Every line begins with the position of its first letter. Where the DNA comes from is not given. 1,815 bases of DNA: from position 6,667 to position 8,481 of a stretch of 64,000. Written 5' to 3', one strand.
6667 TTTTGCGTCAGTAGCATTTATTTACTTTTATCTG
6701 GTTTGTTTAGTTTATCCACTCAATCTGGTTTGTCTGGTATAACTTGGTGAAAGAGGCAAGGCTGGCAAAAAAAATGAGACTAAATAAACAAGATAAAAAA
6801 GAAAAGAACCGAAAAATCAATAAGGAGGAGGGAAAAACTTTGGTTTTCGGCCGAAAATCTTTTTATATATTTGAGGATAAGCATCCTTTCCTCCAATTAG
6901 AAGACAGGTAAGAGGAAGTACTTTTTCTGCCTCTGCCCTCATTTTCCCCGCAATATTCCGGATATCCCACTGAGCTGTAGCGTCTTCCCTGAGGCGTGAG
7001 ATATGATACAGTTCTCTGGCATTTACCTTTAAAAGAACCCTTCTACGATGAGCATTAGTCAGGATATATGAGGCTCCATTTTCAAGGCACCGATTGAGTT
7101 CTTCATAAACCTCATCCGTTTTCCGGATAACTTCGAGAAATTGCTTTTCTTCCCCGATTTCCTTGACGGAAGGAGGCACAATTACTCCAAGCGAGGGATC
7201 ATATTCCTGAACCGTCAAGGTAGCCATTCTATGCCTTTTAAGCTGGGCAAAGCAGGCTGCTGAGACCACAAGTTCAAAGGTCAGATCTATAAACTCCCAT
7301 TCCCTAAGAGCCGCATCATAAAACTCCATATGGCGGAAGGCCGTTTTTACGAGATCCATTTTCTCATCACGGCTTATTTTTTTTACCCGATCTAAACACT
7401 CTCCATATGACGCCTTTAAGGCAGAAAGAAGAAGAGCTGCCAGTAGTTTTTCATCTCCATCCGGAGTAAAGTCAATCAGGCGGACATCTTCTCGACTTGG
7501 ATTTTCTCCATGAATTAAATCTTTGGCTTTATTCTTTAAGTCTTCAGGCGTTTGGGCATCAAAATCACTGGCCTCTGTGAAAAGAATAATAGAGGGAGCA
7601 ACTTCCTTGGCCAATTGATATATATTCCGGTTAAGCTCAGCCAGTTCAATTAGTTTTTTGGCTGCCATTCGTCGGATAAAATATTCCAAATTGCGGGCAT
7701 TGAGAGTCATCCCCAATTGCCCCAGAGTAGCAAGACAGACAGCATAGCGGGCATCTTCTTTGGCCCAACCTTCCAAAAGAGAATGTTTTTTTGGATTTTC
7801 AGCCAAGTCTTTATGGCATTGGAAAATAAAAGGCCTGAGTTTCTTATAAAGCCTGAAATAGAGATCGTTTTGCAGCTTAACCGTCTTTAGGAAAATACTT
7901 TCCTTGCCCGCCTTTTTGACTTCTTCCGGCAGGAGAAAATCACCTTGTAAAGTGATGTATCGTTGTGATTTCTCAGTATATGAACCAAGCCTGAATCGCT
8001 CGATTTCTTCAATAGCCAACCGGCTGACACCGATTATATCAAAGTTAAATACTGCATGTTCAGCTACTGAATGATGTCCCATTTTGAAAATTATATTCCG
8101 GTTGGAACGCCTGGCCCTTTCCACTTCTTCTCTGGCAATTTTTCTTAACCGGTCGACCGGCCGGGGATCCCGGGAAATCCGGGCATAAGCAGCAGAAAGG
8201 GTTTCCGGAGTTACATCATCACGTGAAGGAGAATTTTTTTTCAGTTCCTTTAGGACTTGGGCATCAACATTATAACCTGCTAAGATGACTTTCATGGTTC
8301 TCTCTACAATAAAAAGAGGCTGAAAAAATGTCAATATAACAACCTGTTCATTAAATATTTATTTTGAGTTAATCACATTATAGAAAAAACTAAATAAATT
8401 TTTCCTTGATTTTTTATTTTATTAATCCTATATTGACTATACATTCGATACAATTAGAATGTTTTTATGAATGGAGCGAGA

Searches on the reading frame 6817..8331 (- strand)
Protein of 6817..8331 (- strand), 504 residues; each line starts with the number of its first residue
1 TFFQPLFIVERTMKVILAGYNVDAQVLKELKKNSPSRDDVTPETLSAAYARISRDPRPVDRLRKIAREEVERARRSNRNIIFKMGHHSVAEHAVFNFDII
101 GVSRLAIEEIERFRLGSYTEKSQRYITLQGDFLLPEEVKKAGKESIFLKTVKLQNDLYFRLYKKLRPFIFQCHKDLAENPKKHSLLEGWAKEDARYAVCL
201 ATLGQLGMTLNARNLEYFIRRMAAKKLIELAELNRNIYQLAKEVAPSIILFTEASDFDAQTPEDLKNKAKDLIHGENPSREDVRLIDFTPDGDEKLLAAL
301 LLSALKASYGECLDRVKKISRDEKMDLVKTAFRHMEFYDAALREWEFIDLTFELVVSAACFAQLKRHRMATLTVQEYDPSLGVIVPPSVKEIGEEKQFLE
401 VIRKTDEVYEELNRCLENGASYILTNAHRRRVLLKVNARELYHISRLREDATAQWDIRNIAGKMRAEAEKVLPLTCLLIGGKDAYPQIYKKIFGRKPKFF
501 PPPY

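Call 79: search_protein_families(library=pfam, proteins=[window:6817-8331:-], max_evalue=0.00001)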
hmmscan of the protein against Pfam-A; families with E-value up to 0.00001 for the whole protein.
window:6817-8331:- (504 aa): 1 family
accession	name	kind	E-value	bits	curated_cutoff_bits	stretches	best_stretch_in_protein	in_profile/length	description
PF02511.20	Thy1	-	5.3e-62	209.4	24.8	2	41-247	8-191/191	Thymidylate synthase complementing protein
